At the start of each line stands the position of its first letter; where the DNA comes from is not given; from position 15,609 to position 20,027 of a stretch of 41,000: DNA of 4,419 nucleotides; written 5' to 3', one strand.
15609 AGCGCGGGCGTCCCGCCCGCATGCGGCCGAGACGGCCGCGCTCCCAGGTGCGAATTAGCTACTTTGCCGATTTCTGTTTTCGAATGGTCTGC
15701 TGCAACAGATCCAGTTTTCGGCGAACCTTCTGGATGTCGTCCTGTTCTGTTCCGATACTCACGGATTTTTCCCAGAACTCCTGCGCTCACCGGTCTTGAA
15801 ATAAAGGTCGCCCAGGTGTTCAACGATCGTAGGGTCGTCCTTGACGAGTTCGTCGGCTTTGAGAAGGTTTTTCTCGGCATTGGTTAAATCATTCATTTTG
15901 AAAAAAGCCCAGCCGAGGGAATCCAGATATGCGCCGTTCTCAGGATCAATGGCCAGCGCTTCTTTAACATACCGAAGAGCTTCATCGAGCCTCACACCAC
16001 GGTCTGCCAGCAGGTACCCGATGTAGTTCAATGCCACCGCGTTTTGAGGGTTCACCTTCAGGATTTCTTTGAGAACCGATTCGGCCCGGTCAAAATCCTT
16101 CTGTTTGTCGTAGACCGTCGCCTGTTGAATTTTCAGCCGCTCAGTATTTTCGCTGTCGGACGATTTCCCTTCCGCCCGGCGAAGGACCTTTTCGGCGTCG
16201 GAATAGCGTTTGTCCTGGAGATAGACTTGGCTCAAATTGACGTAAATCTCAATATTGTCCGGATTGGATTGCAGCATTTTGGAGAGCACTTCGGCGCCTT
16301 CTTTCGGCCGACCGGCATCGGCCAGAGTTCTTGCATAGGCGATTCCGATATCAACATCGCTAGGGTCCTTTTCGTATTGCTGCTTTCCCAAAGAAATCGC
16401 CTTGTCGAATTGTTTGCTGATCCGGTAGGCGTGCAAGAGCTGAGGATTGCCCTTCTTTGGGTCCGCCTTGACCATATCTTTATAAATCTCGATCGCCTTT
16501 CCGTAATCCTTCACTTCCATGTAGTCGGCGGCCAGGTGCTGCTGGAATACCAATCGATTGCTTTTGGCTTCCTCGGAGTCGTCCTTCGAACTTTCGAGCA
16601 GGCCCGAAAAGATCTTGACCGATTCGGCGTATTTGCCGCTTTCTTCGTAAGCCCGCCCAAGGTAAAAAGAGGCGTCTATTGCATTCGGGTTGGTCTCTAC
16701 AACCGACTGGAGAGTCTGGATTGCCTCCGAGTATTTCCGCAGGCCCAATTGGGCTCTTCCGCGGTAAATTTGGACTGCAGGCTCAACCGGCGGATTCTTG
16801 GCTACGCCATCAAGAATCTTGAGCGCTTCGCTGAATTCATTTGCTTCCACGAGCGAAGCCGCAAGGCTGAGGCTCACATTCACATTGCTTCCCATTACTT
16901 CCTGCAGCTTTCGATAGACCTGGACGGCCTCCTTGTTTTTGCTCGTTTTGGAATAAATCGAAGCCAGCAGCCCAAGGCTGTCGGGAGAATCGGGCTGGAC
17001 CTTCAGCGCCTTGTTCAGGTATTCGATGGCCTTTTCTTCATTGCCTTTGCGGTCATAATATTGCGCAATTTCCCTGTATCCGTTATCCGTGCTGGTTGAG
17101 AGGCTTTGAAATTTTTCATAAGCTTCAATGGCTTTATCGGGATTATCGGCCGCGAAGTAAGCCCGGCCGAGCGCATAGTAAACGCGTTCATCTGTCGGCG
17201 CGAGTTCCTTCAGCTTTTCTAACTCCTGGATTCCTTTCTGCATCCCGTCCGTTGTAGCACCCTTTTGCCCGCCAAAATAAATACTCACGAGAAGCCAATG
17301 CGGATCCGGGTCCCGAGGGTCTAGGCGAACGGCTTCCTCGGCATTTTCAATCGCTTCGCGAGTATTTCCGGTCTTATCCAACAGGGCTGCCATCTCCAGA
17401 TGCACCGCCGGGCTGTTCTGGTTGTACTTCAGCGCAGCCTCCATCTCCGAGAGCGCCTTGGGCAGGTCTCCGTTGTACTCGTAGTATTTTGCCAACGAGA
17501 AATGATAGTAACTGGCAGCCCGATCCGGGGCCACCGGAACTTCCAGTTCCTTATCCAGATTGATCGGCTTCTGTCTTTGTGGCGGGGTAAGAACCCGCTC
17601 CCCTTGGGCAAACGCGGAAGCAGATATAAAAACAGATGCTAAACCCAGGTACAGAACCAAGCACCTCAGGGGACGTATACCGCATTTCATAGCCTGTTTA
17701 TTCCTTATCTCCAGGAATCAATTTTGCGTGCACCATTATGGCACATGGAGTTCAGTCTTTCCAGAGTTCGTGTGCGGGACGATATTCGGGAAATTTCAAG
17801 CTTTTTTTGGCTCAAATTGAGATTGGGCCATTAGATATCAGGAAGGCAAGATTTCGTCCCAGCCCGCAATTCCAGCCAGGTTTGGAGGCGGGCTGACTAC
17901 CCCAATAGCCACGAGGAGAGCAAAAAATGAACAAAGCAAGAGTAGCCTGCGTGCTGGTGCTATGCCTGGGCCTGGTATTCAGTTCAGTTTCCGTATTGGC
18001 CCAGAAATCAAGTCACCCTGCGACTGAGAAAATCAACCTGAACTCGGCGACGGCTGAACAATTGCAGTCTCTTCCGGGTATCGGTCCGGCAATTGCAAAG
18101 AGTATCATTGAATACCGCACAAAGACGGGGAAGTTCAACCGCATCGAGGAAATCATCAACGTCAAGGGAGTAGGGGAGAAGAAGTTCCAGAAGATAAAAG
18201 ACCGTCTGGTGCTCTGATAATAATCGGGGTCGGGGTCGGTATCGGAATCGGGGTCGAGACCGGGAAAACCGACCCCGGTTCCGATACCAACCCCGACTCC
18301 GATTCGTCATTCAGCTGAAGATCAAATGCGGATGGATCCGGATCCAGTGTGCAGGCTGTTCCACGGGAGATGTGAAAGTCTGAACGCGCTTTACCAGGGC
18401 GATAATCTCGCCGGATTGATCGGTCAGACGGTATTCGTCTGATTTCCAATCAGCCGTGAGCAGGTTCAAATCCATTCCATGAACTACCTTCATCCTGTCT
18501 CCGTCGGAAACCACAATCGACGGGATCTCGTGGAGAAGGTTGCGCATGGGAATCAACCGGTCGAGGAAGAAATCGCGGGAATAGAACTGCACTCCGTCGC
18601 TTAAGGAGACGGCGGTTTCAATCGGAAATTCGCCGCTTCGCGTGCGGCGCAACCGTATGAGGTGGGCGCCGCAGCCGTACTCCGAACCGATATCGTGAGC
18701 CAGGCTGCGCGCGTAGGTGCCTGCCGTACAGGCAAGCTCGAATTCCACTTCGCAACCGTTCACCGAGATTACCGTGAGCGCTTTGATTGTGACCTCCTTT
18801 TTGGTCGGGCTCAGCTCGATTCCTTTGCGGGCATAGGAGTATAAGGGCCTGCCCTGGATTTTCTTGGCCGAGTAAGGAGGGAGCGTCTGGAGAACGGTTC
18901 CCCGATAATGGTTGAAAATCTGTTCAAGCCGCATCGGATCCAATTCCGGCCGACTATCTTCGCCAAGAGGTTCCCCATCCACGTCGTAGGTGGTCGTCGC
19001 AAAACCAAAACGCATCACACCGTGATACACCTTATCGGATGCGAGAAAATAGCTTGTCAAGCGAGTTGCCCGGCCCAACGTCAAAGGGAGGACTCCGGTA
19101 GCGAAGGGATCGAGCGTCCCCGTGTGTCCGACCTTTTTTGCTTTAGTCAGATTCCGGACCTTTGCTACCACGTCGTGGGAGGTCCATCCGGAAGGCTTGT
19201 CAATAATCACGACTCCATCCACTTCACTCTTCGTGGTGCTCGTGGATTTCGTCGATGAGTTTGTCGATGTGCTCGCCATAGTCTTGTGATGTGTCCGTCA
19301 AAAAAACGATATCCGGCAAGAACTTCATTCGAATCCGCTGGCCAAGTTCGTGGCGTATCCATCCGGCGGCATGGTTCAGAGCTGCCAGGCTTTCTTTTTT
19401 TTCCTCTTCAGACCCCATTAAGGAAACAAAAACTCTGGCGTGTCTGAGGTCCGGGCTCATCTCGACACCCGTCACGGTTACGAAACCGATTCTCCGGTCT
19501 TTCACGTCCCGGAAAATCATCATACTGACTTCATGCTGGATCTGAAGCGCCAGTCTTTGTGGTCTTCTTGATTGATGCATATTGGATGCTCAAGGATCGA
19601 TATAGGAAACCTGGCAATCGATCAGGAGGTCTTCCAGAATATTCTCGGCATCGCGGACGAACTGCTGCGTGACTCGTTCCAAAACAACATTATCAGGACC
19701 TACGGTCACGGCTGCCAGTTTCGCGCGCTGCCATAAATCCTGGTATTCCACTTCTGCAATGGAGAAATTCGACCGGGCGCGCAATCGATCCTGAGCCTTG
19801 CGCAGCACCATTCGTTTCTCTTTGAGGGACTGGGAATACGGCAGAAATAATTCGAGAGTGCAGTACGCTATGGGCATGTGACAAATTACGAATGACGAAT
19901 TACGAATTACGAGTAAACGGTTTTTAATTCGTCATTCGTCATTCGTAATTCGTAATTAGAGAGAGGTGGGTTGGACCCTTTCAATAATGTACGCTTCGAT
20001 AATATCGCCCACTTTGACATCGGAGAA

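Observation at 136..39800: Almost every intergenic gap holds a long hairpin, most with arms that are tandem arrays of 6-9 nt units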

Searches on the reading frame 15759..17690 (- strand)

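Call 7: search_protein_families(library=pfam, proteins=[window:15759-17690:-])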
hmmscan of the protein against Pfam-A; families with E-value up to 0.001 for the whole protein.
window:15759-17690:- (643 aa): 48 families (the best 25 are shown)
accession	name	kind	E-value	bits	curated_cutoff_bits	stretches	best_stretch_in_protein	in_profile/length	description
PF14559.12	TPR_19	-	4.1e-60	200.4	25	6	456-507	1-52/68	Tetratricopeptide repeat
PF13428.12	TPR_14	-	1.5e-53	174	23.5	2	450-488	5-43/44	Tetratricopeptide repeat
PF13432.12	TPR_16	-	1.8e-49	166.1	32.7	5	310-370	3-63/65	Tetratricopeptide repeat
PF07719.23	TPR_2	-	5.2e-49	160.8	27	2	169-194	2-27/34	Tetratricopeptide repeat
PF13181.12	TPR_8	-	1.9e-38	127.7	25.7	2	208-234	7-33/34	Tetratricopeptide repeat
PF00515.34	TPR_1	-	2e-33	113.3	27.8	2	169-193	2-26/34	Tetratricopeptide repeat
PF13431.12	TPR_17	-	1.2e-31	106.7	24.4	0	225-257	2-34/34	Tetratricopeptide repeat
PF13414.12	TPR_11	-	9e-31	105.7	26.8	1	319-352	9-42/42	TPR repeat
PF13424.12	TPR_12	-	6.5e-30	103.6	30.1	1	205-263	6-72/77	Tetratricopeptide repeat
PF23914.1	TPR_CcmH_CycH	-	4.3e-26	92.1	42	2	164-269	46-154/158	Cytochrome c-type biogenesis protein H TPR domain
PF12895.13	ANAPC3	-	5e-24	84.8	27.2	1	216-295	3-81/82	Anaphase-promoting complex, cyclosome, subunit 3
PF13174.12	TPR_6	-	1.6e-22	79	26.3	0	170-195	2-27/33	Tetratricopeptide repeat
PF13176.12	TPR_7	-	2e-20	71.5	27.9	0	238-261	1-24/36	Tetratricopeptide repeat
PF25063.1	ARM_TT21_C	-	8.4e-20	72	35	2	467-581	42-158/209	Tetratricopeptide repeat protein 21 C-terminal ARM domain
PF12569.14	NatA_aux_su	-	5.6e-18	65.6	33.3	2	54-127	186-259/515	N-terminal acetyltransferase A, auxiliary subunit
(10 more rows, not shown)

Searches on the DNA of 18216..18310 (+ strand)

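Call 84: search_dna_similar(query=window:18216-18310:+, collection=plasmids, mode=distant, max_rows=15)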
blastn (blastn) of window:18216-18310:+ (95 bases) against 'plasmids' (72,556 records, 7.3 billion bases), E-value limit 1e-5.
No match.

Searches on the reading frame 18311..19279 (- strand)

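Call 8: search_protein_families(library=pfam, proteins=[window:18311-19279:-])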
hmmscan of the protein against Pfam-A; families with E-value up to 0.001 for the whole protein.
window:18311-19279:- (322 aa): 2 families
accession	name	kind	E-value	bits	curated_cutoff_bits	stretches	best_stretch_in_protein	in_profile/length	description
PF01509.24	TruB_N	-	2e-47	161.7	27.3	1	42-189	1-148/149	TruB family pseudouridylate synthase (N terminal domain)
PF16198.10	TruB_C_2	-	1.1e-11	45.1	29.3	1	191-231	1-41/66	tRNA pseudouridylate synthase B C-terminal domain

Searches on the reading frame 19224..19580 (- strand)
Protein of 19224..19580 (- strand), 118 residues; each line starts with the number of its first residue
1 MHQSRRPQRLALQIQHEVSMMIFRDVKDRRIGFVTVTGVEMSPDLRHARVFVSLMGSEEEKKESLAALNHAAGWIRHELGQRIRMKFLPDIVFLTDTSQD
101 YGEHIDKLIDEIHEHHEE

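Call 14: search_protein_families(library=pfam, max_evalue=0.01, proteins=[window:19224-19580:-])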
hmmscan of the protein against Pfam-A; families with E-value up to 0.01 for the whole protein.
window:19224-19580:- (118 aa): 1 family
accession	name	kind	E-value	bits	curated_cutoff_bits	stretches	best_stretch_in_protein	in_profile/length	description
PF02033.23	RBFA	-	1.4e-35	122.2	34.7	1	6-109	1-105/105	Ribosome-binding factor A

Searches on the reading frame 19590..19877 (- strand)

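Call 14: search_protein_families(library=pfam, max_evalue=0.01, proteins=[window:19590-19877:-])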
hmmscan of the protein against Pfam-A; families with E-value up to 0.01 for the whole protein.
window:19590-19877:- (95 aa): 1 family
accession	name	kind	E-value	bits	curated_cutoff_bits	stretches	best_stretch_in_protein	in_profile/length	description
PF04456.17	DUF503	-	3e-24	85.1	22.4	1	3-88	1-86/88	Protein of unknown function (DUF503)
